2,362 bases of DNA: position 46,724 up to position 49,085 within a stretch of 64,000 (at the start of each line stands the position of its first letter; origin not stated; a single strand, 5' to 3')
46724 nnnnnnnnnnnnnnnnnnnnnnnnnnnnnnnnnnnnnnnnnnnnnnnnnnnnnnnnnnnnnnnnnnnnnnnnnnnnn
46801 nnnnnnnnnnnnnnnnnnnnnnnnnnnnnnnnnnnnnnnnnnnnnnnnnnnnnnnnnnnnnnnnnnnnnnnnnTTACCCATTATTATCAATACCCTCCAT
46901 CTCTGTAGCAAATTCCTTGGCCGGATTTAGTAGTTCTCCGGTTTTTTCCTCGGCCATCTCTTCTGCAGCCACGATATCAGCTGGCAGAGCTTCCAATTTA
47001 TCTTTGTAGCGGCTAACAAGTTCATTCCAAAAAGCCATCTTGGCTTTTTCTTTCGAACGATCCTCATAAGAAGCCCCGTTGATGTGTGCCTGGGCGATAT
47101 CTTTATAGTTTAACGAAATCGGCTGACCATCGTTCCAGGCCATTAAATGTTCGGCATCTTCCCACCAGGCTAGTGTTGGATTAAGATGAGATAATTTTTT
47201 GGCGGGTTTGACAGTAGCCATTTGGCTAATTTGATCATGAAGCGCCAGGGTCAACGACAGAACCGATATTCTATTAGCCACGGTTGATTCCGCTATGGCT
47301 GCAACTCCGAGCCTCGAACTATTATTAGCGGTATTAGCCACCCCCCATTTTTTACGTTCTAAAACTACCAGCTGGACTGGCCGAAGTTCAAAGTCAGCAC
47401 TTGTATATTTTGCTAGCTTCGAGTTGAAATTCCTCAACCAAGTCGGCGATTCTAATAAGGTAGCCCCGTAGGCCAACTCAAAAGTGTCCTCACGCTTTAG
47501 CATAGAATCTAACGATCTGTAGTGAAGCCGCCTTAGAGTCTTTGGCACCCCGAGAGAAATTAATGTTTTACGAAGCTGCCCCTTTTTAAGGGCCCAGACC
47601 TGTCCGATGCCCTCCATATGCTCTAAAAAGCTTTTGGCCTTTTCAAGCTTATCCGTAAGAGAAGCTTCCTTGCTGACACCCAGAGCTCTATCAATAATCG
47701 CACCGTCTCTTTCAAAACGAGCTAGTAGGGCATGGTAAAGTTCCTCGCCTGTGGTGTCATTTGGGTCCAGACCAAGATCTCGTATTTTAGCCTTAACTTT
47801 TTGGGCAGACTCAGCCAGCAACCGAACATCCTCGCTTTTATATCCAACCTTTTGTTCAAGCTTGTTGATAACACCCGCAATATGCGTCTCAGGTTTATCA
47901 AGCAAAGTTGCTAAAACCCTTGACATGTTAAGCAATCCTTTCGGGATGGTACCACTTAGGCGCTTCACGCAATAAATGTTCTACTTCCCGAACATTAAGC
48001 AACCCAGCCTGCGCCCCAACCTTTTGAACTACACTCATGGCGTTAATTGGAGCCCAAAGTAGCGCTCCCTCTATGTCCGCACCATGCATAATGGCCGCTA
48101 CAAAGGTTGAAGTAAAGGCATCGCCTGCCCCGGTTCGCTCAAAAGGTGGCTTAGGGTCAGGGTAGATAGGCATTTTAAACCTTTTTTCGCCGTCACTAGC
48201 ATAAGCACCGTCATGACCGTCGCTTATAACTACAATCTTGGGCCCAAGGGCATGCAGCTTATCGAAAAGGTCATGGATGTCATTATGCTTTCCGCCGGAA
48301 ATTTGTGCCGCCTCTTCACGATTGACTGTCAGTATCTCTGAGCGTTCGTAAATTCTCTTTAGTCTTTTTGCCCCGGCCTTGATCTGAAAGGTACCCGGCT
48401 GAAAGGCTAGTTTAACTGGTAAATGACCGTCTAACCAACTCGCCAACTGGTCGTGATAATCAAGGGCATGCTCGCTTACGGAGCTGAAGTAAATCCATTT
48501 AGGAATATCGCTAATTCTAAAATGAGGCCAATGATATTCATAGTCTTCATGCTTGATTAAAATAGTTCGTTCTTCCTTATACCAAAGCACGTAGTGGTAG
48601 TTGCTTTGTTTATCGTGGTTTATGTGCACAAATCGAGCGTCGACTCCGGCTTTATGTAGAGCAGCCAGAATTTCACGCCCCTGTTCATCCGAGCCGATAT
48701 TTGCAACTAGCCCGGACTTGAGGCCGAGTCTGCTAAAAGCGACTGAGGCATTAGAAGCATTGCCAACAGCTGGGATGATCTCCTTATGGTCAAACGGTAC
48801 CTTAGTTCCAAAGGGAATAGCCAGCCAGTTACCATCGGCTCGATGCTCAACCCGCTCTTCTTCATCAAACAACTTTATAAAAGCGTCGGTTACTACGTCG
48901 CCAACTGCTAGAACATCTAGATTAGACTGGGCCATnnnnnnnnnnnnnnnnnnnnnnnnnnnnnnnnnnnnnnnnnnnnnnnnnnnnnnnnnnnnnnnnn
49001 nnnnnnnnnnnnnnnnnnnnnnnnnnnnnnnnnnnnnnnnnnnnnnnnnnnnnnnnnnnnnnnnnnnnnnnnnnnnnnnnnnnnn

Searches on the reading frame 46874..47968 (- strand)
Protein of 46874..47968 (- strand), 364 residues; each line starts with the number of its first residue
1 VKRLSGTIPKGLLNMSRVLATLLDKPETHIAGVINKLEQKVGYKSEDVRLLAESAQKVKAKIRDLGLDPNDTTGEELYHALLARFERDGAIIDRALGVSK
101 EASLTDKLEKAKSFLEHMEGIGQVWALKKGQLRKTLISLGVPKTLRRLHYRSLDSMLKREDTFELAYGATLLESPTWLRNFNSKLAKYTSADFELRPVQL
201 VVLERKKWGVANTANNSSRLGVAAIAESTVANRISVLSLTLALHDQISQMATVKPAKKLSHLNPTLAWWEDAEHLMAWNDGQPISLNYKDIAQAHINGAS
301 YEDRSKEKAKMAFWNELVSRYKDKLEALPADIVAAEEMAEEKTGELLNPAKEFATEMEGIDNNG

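Call 26: search_protein_families(library=pfam, proteins=[window:46874-47968:-], max_evalue=0.01)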
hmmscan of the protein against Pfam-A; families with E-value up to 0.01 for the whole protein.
window:46874-47968:- (364 aa): 0 families

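Call 65: search_protein_families(library=phrogs, proteins=[window:46874-47968:-], max_evalue=0.01)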
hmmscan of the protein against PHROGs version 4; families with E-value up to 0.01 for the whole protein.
window:46874-47968:- (364 aa): 1 family
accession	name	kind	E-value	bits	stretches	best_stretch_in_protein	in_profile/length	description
phrog_21661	-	unknown function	0.007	17.5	0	90-128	55-94/126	-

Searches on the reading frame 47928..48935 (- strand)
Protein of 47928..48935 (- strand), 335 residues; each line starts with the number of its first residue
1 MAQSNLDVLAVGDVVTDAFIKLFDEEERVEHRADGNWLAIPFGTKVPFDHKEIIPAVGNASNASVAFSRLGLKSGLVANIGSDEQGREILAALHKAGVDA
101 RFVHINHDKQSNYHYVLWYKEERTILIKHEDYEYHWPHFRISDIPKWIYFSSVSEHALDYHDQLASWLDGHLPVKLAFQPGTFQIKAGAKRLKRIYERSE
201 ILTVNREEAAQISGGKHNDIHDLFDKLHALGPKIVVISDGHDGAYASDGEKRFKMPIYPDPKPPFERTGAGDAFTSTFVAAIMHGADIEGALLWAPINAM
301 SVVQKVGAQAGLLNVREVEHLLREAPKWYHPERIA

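Call 11: find_encoding_contigs(protein=window:47928-48935:-, flank=6000, max_places=10)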
Protein window:47928-48935:- (335 aa): 5 contigs read that carry it; 1 place shown.
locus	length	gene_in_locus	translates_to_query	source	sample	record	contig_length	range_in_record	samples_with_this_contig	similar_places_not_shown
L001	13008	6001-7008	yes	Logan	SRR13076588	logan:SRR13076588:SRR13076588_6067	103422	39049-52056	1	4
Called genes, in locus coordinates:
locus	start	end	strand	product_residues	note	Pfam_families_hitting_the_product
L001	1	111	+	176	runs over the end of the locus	PF00719:Pyrophosphatase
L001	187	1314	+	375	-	PF00044:Gp_dh_N, PF02800:Gp_dh_C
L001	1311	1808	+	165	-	PF02502:LacAB_rpiB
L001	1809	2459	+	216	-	PF00834:Ribul_P_3_epim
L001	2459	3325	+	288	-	PF13292:DXP_synthase_N, PF00456:Transketolase_N, PF00676:E1_dh (weak)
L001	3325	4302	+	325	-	PF02779:Transket_pyr, PF02780:Transketolase_C, PF22613:Transketolase_C_1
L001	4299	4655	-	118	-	-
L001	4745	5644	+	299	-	PF01116:F_bP_aldolase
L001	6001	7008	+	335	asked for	PF00294:PfkB, PF08543:Phos_pyr_kin (weak)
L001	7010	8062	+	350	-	-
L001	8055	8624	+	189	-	PF18306:LDcluster4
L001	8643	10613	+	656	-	PF00270:DEAD (faint), PF04851:ResIII, PF17757:UvrB_inter, PF27431:UvrB_3rd, PF00271:Helicase_C, PF12344:UvrB, PF02151:UVR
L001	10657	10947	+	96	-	PF02686:GatC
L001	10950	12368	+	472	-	PF01425:Amidase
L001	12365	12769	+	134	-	-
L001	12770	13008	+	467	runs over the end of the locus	PF02934:GatB_N, PF02637:GatB_Yqey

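Call 12: find_homologous_proteins(query=window:47928-48935:-)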
Query window:47928-48935:- (335 aa): 7993 proteins with E <= 0.001 among 8000 candidates; the best 120 are listed.
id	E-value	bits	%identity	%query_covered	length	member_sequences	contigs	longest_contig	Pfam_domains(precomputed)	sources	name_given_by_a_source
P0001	1.2e-226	769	100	100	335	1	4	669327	PF08543.18,PF00294.30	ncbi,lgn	-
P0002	2.6e-202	689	87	100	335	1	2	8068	PF00294.30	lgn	-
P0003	1.3e-196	670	86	100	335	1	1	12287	PF00294.30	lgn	-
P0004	1.6e-187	641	82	100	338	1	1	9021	PF08543.18,PF00294.30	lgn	-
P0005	4.0e-183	626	78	100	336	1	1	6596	PF00294.30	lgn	-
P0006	1.2e-182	624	78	100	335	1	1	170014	PF08543.18,PF00294.30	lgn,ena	-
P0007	1.6e-182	624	79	100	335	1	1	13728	PF08543.18,PF00294.30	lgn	-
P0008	2.5e-182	624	80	100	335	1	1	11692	PF00294.30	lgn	-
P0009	5.4e-182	622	79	100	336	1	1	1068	PF00294.30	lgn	-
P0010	6.5e-182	622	80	100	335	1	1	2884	PF00294.30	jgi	jgi:ribokinase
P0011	2.1e-181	620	78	100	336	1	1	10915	PF00294.30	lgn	-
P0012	9.4e-181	618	79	100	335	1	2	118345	PF08543.18,PF00294.30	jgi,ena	-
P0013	1.0e-179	615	77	100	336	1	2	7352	PF00294.30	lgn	-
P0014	1.1e-179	615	77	100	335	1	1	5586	PF08543.18,PF00294.30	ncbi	ncbi:MAG: carbohydrate kinase family protein [Candidatus Saccharimonadales bacterium]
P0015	1.9e-179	614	77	99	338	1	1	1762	PF00294.30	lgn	-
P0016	2.4e-179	614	80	100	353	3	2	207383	PF00294.30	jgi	-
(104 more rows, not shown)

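Call 14: find_related_loci(query=A1, collection=genome_contigs, flank=2500)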
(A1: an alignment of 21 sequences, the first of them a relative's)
Query A1 (335 aa) in genome_contigs; peptide patterns used: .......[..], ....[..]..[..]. (x = any residue, [..] = any of these).
600 stretches matched a pattern (row limit reached: there are more); 558 encode a relative of the query (tblastn E <= 1e-3); the best 80 are kept; 80 distinct loci.
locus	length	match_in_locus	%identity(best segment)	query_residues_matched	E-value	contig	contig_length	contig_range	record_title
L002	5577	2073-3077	76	1-334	8e-180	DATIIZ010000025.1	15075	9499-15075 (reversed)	MAG TPA_asm: Candidatus Babeliales bacterium isolate SMAG_U15678 k141_96660, whole genome shotgun sequence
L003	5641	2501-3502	74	1-334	1e-173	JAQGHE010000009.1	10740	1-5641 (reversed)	MAG: Candidatus Saccharibacteria bacterium isolate RYN_425 scaffold_1384907, whole genome shotgun sequence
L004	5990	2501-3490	72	4-332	6e-166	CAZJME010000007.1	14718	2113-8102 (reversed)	MAG TPA_asm: uncultured Candidatus Saccharibacteria bacterium isolate SRP135725_co1_616 genome assembly, contig: NODE_54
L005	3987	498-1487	70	5-334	4e-164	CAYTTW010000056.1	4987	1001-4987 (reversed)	MAG TPA_asm: uncultured Candidatus Saccharibacteria bacterium isolate SRP200132_co1_589 genome assembly, contig: NODE_33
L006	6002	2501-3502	72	1-334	2e-160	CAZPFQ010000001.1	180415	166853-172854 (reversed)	MAG TPA_asm: uncultured Candidatus Saccharibacteria bacterium isolate SRP200132_co2_4 genome assembly, contig: NODE_14_l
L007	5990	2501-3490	69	6-334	3e-158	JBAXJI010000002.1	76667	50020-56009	MAG: Candidatus Saccharibacteria bacterium isolate ELA371 MAG371_2, whole genome shotgun sequence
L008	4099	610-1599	68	6-334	7e-160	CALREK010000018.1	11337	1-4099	MAG: uncultured Candidatus Saccharimonas sp. isolate RH-23may17-197 genome assembly, contig: RH-23may17-C45423, whole ge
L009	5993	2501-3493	67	2-332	4e-158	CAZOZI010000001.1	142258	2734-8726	MAG TPA_asm: uncultured Candidatus Saccharibacteria bacterium isolate SRP200132_co1_79 genome assembly, contig: NODE_102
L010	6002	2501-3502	70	1-334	1e-157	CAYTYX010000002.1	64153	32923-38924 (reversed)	MAG TPA_asm: uncultured Candidatus Saccharibacteria bacterium isolate binchicken_co50_420 genome assembly, contig: NODE_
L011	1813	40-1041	66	1-334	8e-170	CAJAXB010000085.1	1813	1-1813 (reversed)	uncultured Candidatus Saccharibacteria bacterium isolate Loc090907-4m_bin-620 genome assembly, contig: bin-620:85/95, wh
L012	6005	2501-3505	72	1-334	2e-171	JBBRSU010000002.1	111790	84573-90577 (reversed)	MAG: Candidatus Saccharimonadales bacterium isolate La2_metabat2.139 La2_metabat2.139_K_1025123L111790_cov_14.5289, whol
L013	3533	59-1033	68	7-331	5e-159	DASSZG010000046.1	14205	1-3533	MAG TPA_asm: Candidatus Saccharimonadales bacterium isolate SMAG_U703 k141_1528072, whole genome shotgun sequence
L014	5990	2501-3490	67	6-334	4e-156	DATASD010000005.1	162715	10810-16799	MAG TPA_asm: Candidatus Saccharimonadales bacterium isolate SMAG_U5511 k141_615605, whole genome shotgun sequence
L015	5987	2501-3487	67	6-334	6e-156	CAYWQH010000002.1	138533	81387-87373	MAG TPA_asm: uncultured Candidatus Saccharibacteria bacterium isolate SRP200132_co1_766 genome assembly, contig: NODE_10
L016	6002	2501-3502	66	1-334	7e-156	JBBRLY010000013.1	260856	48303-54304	MAG: Candidatus Saccharimonadales bacterium isolate La1_maxbin2.433 LA1C_X2.433_k141_275543L_260856_cov_35.1429, whole g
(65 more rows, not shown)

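Call 17: find_encoding_contigs(protein=P0002, flank=2500, max_places=3)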
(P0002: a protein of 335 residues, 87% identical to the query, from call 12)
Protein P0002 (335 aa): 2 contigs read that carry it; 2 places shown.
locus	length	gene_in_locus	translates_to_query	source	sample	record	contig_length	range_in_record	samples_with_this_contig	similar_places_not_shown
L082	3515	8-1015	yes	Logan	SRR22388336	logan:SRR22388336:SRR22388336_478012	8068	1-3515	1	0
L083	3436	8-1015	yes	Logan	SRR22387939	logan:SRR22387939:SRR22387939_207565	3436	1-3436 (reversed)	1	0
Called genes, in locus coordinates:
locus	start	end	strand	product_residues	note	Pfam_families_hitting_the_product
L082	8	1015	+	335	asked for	PF00294:PfkB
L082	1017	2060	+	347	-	-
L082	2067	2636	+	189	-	PF18306:LDcluster4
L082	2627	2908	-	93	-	-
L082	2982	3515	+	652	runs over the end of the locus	PF00270:DEAD (faint), PF04851:ResIII, PF17757:UvrB_inter, PF27431:UvrB_3rd, PF00271:Helicase_C, PF12344:UvrB, PF02151:UVR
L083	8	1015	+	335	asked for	PF00294:PfkB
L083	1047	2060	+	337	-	-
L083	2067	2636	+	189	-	PF18306:LDcluster4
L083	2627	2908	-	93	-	-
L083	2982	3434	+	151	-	?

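Call 18: find_encoding_contigs(protein=P0003, flank=2500, max_places=3)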
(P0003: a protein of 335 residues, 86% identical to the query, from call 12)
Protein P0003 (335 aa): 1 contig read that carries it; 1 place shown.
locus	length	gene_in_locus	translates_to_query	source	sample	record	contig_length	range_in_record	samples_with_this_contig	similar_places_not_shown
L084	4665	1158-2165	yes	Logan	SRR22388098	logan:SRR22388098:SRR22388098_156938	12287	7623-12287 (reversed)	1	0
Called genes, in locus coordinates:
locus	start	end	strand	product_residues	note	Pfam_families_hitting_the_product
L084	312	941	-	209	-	-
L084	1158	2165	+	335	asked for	PF00294:PfkB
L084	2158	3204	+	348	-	-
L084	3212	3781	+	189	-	PF18306:LDcluster4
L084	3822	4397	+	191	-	-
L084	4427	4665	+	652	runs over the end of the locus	PF00270:DEAD (faint), PF04851:ResIII, PF17757:UvrB_inter, PF27431:UvrB_3rd, PF00271:Helicase_C, PF12344:UvrB, PF02151:UVR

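Call 19: find_encoding_contigs(protein=P0004, flank=2500, max_places=3)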
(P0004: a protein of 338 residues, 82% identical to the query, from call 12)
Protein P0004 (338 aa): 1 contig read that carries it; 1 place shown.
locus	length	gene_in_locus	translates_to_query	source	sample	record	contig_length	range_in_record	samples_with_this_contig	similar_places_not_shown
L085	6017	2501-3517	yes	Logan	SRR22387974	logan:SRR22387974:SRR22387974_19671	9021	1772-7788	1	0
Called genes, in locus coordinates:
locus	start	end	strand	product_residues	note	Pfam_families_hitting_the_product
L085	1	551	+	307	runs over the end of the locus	PF13292:DXP_synthase_N, PF00456:Transketolase_N, PF00676:E1_dh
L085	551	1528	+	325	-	PF02779:Transket_pyr, PF02780:Transketolase_C, PF22613:Transketolase_C_1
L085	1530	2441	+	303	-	PF01116:F_bP_aldolase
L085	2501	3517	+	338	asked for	PF00294:PfkB, PF08543:Phos_pyr_kin (weak)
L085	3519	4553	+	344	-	-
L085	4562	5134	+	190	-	PF18306:LDcluster4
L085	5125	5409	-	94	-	-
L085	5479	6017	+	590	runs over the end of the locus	?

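Call 48: list_cluster_members(proteins=[P0001])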
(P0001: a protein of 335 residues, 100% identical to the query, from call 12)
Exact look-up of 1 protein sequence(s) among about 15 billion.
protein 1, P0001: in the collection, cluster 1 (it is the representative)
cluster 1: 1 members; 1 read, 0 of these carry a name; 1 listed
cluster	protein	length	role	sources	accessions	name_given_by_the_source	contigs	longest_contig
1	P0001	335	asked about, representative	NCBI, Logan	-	-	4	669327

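Call 58: find_encoding_contigs(protein=P0008, flank=1500, max_places=2)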
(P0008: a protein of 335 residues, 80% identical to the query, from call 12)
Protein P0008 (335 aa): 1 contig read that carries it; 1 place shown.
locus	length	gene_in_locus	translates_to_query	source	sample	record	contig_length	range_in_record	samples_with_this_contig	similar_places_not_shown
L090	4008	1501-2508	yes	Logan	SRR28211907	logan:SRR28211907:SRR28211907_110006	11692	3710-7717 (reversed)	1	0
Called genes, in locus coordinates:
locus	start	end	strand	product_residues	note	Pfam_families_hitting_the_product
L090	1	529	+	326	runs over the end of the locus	PF02779:Transket_pyr, PF02780:Transketolase_C, PF22613:Transketolase_C_1 (weak)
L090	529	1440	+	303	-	PF01116:F_bP_aldolase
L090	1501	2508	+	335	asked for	PF00294:PfkB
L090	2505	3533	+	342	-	-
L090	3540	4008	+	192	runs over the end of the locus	PF18306:LDcluster4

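Call 59: find_encoding_contigs(protein=P0016, flank=1500, max_places=2)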
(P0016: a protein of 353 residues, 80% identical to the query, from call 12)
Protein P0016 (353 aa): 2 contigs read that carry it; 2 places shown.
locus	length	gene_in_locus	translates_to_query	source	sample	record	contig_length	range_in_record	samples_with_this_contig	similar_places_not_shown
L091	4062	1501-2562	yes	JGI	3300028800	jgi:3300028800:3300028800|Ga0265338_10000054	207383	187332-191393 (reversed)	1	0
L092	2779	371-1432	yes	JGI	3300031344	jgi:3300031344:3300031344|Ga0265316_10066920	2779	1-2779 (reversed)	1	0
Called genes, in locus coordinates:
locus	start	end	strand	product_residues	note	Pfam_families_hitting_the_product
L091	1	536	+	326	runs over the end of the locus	PF02779:Transket_pyr, PF02780:Transketolase_C, PF22613:Transketolase_C_1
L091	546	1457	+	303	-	PF01116:F_bP_aldolase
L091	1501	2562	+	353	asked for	PF00294:PfkB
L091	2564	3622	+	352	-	-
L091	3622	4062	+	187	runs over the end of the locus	PF18306:LDcluster4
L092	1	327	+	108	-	?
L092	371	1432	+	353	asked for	PF00294:PfkB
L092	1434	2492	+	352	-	-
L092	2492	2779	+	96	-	?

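Call 60: find_encoding_contigs(protein=P0007, flank=1500, max_places=2)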
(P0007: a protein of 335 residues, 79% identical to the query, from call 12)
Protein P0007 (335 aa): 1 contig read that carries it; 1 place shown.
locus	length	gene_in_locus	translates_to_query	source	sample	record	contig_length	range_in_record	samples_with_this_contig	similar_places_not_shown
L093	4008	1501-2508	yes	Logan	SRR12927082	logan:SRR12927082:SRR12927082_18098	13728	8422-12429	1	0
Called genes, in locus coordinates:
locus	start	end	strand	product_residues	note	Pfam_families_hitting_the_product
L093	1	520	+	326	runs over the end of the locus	PF02779:Transket_pyr, PF02780:Transketolase_C, PF22613:Transketolase_C_1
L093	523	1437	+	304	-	PF01116:F_bP_aldolase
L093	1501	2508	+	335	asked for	PF00294:PfkB, PF08543:Phos_pyr_kin (weak)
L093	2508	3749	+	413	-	-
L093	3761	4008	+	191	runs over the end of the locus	PF18306:LDcluster4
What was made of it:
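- Relatives with 79-82% PfkB identity lack it (calls 19, 58-60).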
